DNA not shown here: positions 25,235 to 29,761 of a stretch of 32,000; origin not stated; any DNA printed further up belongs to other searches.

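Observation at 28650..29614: Terminal thioesterase has Cys instead of Ser at the nucleophile elbow, after a Ser-type module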

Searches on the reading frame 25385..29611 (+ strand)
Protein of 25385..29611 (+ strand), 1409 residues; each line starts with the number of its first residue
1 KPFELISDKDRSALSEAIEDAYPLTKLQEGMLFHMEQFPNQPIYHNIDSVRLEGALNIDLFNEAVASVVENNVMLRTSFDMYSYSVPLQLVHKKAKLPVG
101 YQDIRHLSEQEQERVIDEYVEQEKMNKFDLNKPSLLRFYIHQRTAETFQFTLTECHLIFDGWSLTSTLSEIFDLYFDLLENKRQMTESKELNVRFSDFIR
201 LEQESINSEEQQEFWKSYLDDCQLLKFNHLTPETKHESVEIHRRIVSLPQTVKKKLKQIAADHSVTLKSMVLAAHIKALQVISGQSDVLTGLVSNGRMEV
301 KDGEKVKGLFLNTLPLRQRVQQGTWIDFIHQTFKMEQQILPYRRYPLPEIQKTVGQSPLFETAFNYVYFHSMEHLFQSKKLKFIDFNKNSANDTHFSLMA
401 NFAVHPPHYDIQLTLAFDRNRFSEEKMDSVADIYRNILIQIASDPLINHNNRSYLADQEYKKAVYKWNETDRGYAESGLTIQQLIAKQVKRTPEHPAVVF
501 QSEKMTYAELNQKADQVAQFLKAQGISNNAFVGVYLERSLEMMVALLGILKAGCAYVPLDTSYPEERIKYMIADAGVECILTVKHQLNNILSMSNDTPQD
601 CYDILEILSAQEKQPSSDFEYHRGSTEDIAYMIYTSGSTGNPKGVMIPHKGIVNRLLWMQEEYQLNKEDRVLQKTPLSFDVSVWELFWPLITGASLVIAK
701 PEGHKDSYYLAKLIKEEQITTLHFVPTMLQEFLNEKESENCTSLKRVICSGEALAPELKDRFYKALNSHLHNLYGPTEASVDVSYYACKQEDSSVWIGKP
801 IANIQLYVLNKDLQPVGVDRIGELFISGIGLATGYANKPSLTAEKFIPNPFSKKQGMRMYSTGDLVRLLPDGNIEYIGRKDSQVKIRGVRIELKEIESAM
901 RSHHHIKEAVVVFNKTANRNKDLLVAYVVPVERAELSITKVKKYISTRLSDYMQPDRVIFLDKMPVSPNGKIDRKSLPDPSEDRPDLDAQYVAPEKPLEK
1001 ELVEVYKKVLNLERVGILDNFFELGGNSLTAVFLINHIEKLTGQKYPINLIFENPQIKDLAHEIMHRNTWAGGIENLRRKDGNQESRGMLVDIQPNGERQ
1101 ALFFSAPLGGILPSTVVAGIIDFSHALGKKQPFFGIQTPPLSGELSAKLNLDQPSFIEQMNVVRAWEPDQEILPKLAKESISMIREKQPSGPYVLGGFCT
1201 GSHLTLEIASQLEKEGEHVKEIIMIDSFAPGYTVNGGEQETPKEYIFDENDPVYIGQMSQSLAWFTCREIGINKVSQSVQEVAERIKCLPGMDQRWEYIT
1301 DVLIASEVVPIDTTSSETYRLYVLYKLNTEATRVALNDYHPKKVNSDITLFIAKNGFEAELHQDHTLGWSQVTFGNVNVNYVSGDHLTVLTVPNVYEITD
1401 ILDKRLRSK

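Call 53: find_homologous_proteins(query=window:25385-29611:+)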
Query window:25385-29611:+ (1409 aa): 885 proteins with E <= 0.001 among 5508 candidates; the best 120 are listed.
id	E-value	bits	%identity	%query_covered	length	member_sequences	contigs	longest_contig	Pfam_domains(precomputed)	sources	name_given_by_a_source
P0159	0.0e+0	1799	49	98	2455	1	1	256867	PF00668.26,PF00550.32,PF00501.35,PF13193.13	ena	-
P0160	0.0e+0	1790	56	75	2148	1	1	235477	PF00668.26,PF00550.32,PF00501.35,PF13193.13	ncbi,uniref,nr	ncbi:non-ribosomal peptide synthetase [Metabacillus arenae]|uniref:Amino acid adenylation domain-con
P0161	0.0e+0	1720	55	75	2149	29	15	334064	PF00668.26,PF00550.32,PF00501.35,PF13193.13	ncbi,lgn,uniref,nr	ncbi:non-ribosomal peptide synthetase [Bacillus cereus]|uniref:Non-ribosomal peptide synthetase n=1 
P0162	0.0e+0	1712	45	98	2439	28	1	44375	PF00668.26,PF00550.32,PF00501.35,PF13193.13,PF00975.27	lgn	-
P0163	0.0e+0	1699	40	75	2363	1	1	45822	PF00668.26,PF00550.32,PF00501.35,PF13193.13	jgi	jgi:amino acid adenylation domain-containing protein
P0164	0.0e+0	1692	46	76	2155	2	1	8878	PF00668.26,PF00550.32,PF00501.35,PF13193.13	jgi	jgi:amino acid adenylation domain-containing protein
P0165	0.0e+0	1690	46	75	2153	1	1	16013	PF00668.26,PF00550.32,PF00501.35,PF13193.13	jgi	jgi:amino acid adenylation domain-containing protein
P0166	0.0e+0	1671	44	99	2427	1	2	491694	PF00668.26,PF00550.32,PF00501.35,PF13193.13,PF00975.27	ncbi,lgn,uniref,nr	ncbi:non-ribosomal peptide synthetase [Bacillus infantis]|uniref:Amino acid adenylation domain-conta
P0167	0.0e+0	1659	46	98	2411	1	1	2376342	PF00668.26,PF00550.32,PF00501.35,PF13193.13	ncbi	ncbi:amino acid adenylation domain-containing protein [Salibacterium sp. K-3]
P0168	0.0e+0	1658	45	75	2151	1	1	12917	PF00668.26,PF00550.32,PF00501.35,PF13193.13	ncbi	ncbi:MAG TPA: amino acid adenylation domain-containing protein [Pyrinomonadaceae bacterium]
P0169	0.0e+0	1655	44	75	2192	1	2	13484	PF00668.26,PF00550.32,PF00501.35,PF13193.13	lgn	-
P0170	0.0e+0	1645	43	77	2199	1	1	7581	PF00668.26,PF00550.32,PF00501.35,PF13193.13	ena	-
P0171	0.0e+0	1633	43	75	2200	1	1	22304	PF00668.26,PF00550.32,PF00501.35,PF13193.13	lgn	-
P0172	0.0e+0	1622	43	75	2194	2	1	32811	PF00668.26,PF00550.32,PF00501.35,PF13193.13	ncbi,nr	ncbi:MAG TPA: amino acid adenylation domain-containing protein [Pyrinomonadaceae bacterium]|nr:amino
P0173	0.0e+0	1615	42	75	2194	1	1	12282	PF00668.26,PF00550.32,PF00501.35,PF13193.13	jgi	jgi:amino acid adenylation domain-containing protein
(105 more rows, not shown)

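Call 55: find_encoding_contigs(protein=P0159, flank=10000, max_places=2)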
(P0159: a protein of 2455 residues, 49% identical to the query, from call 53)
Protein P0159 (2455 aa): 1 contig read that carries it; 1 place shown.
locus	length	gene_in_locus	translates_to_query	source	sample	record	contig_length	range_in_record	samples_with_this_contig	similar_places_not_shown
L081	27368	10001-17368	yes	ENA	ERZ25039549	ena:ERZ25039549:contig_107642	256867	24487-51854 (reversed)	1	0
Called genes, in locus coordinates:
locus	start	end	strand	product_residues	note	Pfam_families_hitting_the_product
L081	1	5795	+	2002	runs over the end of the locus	PF00668:Condensation, PF00501:AMP-binding, PF13193:AMP-binding_C, PF00550:PP-binding, PF00668:Condensation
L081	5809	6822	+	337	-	PF02668:TauD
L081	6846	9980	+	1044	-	PF00668:Condensation, PF00501:AMP-binding, PF13193:AMP-binding_C (weak), PF00550:PP-binding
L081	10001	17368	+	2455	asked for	PF00668:Condensation, PF00501:AMP-binding, PF13193:AMP-binding_C (weak), PF00550:PP-binding, PF00668:Condensation, PF00501:AMP-binding, PF13193:AMP-binding_C (weak), PF00550:PP-binding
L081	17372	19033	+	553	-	PF00664:ABC_membrane, PF00005:ABC_tran, PF02463:SMC_N (faint)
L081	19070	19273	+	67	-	PF03621:MbtH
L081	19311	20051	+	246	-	PF00106:adh_short, PF08659:KR, PF13561:adh_short_C2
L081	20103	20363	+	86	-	PF00550:PP-binding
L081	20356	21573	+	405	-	PF00109:ketoacyl-synt, PF02801:Ketoacyl-synt_C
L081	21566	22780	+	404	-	PF00109:ketoacyl-synt, PF02801:Ketoacyl-synt_C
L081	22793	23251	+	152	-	PF22817:ApeP-like (weak), PF07977:FabA, PF22818:ApeI-like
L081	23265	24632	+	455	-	PF00202:Aminotran_3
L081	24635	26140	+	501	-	PF00171:Aldedh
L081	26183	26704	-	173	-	-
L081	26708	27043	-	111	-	PF03551:PadR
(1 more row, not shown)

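Call 60: find_encoding_contigs(protein=P0160, flank=10000, max_places=1)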
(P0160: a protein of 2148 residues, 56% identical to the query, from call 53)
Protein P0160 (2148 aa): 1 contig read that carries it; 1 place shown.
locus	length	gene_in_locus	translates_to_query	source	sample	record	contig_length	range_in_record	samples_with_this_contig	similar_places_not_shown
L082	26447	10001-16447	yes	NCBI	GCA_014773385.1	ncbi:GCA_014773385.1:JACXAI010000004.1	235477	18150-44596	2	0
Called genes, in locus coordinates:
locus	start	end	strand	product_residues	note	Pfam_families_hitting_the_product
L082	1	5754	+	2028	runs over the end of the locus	PF00668:Condensation, PF00501:AMP-binding, PF13193:AMP-binding_C, PF00550:PP-binding, PF00668:Condensation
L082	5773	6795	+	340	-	PF02668:TauD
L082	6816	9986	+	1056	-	PF00668:Condensation, PF00501:AMP-binding, PF13193:AMP-binding_C, PF00550:PP-binding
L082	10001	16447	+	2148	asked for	PF00668:Condensation, PF00501:AMP-binding, PF13193:AMP-binding_C (weak), PF00550:PP-binding, PF00668:Condensation, PF00501:AMP-binding, PF13193:AMP-binding_C (weak), PF00550:PP-binding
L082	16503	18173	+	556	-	PF00664:ABC_membrane, PF00005:ABC_tran, PF02463:SMC_N (faint)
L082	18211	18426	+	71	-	PF03621:MbtH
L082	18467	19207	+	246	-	PF00106:adh_short, PF08659:KR, PF13561:adh_short_C2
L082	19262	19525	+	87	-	PF00550:PP-binding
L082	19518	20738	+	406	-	PF00109:ketoacyl-synt, PF02801:Ketoacyl-synt_C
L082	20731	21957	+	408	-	PF00109:ketoacyl-synt, PF02801:Ketoacyl-synt_C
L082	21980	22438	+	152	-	PF22817:ApeP-like, PF07977:FabA, PF22818:ApeI-like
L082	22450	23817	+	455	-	PF00202:Aminotran_3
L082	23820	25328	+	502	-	PF00171:Aldedh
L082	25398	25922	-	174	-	-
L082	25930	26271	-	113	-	PF03551:PadR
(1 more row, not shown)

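Call 61: find_encoding_contigs(protein=P0166, flank=10000, max_places=1)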
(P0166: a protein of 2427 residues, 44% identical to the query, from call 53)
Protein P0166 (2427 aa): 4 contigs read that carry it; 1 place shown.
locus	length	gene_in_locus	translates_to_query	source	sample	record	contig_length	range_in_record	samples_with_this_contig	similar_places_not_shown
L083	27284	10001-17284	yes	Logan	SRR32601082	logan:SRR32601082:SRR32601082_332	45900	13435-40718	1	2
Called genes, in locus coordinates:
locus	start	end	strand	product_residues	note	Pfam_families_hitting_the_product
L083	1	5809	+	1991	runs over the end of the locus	PF00668:Condensation, PF00501:AMP-binding, PF13193:AMP-binding_C (weak), PF00550:PP-binding, PF00668:Condensation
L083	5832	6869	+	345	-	PF02668:TauD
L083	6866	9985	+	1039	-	PF00668:Condensation, PF00501:AMP-binding, PF13193:AMP-binding_C, PF00550:PP-binding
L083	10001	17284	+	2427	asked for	PF00668:Condensation, PF00501:AMP-binding, PF00550:PP-binding, PF00668:Condensation, PF00501:AMP-binding, PF13193:AMP-binding_C (weak), PF00550:PP-binding, PF00975:Thioesterase (faint)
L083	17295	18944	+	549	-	PF00664:ABC_membrane, PF00005:ABC_tran, PF02463:SMC_N (faint), PF13304:AAA_21 (faint)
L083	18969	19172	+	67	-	PF03621:MbtH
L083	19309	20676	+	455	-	PF00202:Aminotran_3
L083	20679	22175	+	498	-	PF00171:Aldedh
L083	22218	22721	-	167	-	-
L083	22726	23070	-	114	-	PF03551:PadR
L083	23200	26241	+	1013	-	PF00873:ACR_tran, PF03176:MMPL, PF02355:SecD_SecF_C (weak)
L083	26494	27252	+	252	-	PF05708:Peptidase_C92 (weak)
